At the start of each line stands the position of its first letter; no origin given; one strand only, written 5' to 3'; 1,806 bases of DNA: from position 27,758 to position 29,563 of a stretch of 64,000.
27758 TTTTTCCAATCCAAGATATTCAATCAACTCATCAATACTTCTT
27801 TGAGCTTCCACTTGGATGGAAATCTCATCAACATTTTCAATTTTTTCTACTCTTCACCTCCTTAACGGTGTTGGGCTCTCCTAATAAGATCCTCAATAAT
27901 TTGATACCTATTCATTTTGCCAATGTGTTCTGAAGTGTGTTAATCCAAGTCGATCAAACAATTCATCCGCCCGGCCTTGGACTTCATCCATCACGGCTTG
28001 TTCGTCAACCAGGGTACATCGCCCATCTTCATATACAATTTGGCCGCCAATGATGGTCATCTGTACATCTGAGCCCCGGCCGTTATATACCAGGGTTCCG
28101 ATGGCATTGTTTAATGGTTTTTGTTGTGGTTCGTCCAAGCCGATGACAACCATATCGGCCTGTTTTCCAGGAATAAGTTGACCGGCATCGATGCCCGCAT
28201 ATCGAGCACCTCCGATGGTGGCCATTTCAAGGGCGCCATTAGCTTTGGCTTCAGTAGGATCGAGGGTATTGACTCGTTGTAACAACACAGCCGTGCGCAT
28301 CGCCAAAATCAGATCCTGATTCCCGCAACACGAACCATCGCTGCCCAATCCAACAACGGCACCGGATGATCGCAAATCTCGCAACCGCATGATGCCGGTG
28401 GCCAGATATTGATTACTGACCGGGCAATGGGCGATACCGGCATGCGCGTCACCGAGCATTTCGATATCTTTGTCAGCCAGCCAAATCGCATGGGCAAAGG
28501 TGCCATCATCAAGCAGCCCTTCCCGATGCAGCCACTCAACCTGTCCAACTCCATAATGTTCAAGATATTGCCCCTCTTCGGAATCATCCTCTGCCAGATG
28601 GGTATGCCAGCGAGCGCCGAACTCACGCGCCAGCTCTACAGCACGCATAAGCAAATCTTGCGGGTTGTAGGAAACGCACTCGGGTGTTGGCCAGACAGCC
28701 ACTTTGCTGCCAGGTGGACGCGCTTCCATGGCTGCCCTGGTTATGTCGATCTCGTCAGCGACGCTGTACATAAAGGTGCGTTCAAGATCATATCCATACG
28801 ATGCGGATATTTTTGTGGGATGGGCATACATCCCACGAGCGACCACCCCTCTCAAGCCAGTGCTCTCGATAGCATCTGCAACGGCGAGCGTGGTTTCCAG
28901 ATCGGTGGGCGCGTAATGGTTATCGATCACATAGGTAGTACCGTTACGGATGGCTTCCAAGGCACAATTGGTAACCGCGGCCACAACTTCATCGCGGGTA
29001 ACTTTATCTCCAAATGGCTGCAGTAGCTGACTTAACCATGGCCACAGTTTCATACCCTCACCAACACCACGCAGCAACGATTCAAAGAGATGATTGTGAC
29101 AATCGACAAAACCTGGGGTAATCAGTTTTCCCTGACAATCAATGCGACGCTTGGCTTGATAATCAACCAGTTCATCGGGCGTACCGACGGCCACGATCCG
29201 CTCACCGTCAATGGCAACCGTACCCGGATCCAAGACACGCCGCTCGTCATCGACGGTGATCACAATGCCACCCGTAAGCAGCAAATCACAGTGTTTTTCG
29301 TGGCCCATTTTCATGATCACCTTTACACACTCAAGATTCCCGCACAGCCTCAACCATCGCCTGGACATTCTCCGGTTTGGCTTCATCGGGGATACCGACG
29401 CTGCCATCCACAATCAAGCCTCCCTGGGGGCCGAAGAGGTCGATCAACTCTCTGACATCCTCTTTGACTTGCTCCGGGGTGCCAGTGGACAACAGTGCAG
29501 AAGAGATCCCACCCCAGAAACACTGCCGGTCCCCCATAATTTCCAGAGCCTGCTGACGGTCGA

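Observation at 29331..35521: A Mo-hydroxylase operon split by a corrinoid protein and a small transporter, ending in an ATGA-coupled URO-D-family methyltransferase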

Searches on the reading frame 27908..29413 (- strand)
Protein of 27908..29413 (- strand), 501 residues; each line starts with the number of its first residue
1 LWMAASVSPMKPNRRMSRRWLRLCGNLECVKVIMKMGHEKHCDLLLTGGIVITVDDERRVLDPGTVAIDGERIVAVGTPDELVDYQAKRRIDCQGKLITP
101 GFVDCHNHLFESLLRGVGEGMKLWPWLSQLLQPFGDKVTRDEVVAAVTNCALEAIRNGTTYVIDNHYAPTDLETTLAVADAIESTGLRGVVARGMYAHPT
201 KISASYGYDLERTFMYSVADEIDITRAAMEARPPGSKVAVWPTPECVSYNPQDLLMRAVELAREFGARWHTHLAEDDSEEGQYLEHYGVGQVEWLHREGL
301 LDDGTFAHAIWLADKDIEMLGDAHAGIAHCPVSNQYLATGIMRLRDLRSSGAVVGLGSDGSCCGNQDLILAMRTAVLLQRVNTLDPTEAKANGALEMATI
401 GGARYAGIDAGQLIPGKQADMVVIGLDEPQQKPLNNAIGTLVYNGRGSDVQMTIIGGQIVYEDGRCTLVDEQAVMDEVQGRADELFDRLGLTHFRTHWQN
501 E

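Call 4: search_protein_families(library=pfam, proteins=[window:27908-29413:-])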
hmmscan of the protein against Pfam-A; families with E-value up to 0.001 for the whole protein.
window:27908-29413:- (501 aa): 3 families
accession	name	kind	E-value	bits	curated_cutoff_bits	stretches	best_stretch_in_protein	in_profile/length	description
PF01979.26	Amidohydro_1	-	4e-55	187.9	25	1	98-460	2-345/345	Amidohydrolase family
PF07969.17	Amidohydro_3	-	1.5e-23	84.5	29.7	2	137-461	152-472/472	Amidohydrolase family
PF22039.1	HUTI_composite_bact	-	0.00033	20.7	25.5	1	66-82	3-19/26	Imidazolonepropionase-like composite domain, bacteria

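Call 25: search_protein_families(library=ncbifam, proteins=[window:27908-29413:-], max_evalue=0.00001)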
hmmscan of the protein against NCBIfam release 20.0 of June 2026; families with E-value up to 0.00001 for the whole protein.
window:27908-29413:- (501 aa): 44 families (the best 25 are shown)
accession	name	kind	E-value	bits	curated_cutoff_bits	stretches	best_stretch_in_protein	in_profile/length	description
NF005557.0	PRK07228.1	equivalog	8.6e-81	271.9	522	1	44-490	3-442/445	5'-deoxyadenosine deaminase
NF004701.0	PRK06038.1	equivalog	5.1e-77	259.4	609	1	42-488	4-429/432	N-ethylammeline chlorohydrolase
NF006055.0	PRK08203.1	equivalog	1.1e-76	258.2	532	1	47-487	10-452/455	8-oxoguanine deaminase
NF006252.0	PRK08393.1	equivalog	2.4e-71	241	617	1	44-483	3-421/424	N-ethylammeline chlorohydrolase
NF006549.0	PRK09045.1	equivalog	3.3e-65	220.5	540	1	39-479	5-433/444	TRZ/ATZ family hydrolase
NF009059.0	PRK12393.1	equivalog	2e-58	198.2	543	1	65-485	30-455/460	amidohydrolase family protein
NF005211.0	PRK06687.1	equivalog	5.7e-55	186.8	703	1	51-469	9-417/419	TRZ/ATZ family protein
NF005540.0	PRK07203.1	equivalog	2.3e-54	184.7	444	1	44-489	2-442/444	putative aminohydrolase SsnA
NF006056.0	PRK08204.1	subfamily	4e-54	184.1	391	1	44-489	5-444/449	hypothetical protein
TIGR03314.1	Se_ssnA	subfamily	8e-52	176.5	455.5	1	44-489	1-441/441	putative selenium metabolism protein SsnA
NF012037.0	PRK15493.1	equivalog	3.7e-48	164.4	779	1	50-478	9-426/435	bifunctional S-methyl-5'-thioadenosine deaminase/S-adenosylhomocysteine deaminase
NF006681.0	PRK09229.1-2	equivalog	3e-47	161.4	362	1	63-473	21-437/451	formimidoylglutamate deiminase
NF004801.0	PRK06151.1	subfamily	1.7e-46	159.1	416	1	46-498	6-471/491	chlorohydrolase family protein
NF004995.0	PRK06380.1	subfamily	1.9e-44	152.3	567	1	47-476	6-414/418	metal-dependent hydrolase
TIGR02967.1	guan_deamin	equivalog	3.2e-36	125.2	375.4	1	64-429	7-365/401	guanine deaminase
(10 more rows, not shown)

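Call 68: search_solved_structures(query=window:27911-29314:-, max_evalue=1e-20, show_alignments=0)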
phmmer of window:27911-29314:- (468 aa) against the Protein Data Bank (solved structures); distinct sequences matched with E-value up to 1e-20: 19.
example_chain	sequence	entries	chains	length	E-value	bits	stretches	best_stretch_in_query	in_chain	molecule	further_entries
4v1x_A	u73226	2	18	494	1.5e-52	181.8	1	11-458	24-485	ATRAZINE CHLOROHYDROLASE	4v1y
7ww2_A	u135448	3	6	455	2e-49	171.6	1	13-444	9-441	8-oxoguanine deaminase | Hydroxydechloroatrazine ethylaminohydrolase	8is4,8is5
3hpa_A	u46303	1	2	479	4.5e-49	170.4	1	15-446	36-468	AMIDOHYDROLASE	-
4f0r_A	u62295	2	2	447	1.5e-42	148.9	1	12-441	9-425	5-methylthioadenosine/S-adenosylhomocysteine deaminase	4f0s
4dzh_A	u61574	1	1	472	6e-37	130.4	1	7-418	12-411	AMIDOHYDROLASE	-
4dyk_A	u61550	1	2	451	3.1e-36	128.1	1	9-442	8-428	AMIDOHYDROLASE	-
4gbd_A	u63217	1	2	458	3.2e-36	128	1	9-442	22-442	Putative uncharacterized protein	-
2paj_A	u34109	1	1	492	9.6e-35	123.2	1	11-430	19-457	putative cytosine/guanine deaminase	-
3lnp_A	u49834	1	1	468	7.2e-34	120.3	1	41-447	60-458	Amidohydrolase family Protein OLEI01672_1_465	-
3ls9_A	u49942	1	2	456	4.3e-32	114.4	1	17-442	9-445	Triazine hydrolase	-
3lsb_A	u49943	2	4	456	9.7e-32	113.2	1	17-442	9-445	Triazine hydrolase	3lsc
4l9x_A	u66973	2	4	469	1.3e-31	112.8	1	17-442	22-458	Triazine hydrolase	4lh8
5hme_A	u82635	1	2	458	1.8e-31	112.4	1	17-442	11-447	Triazine hydrolase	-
1p1m_A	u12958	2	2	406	2.7e-31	111.8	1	220-453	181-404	Hypothetical protein TM0936 | Uncharacterized protein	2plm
1j6p_A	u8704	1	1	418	2.8e-31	111.7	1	220-453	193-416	METAL-DEPENDENT HYDROLASE OF CYTOSINEDEMANIASE/CHLOROHYDROLASE FAMILY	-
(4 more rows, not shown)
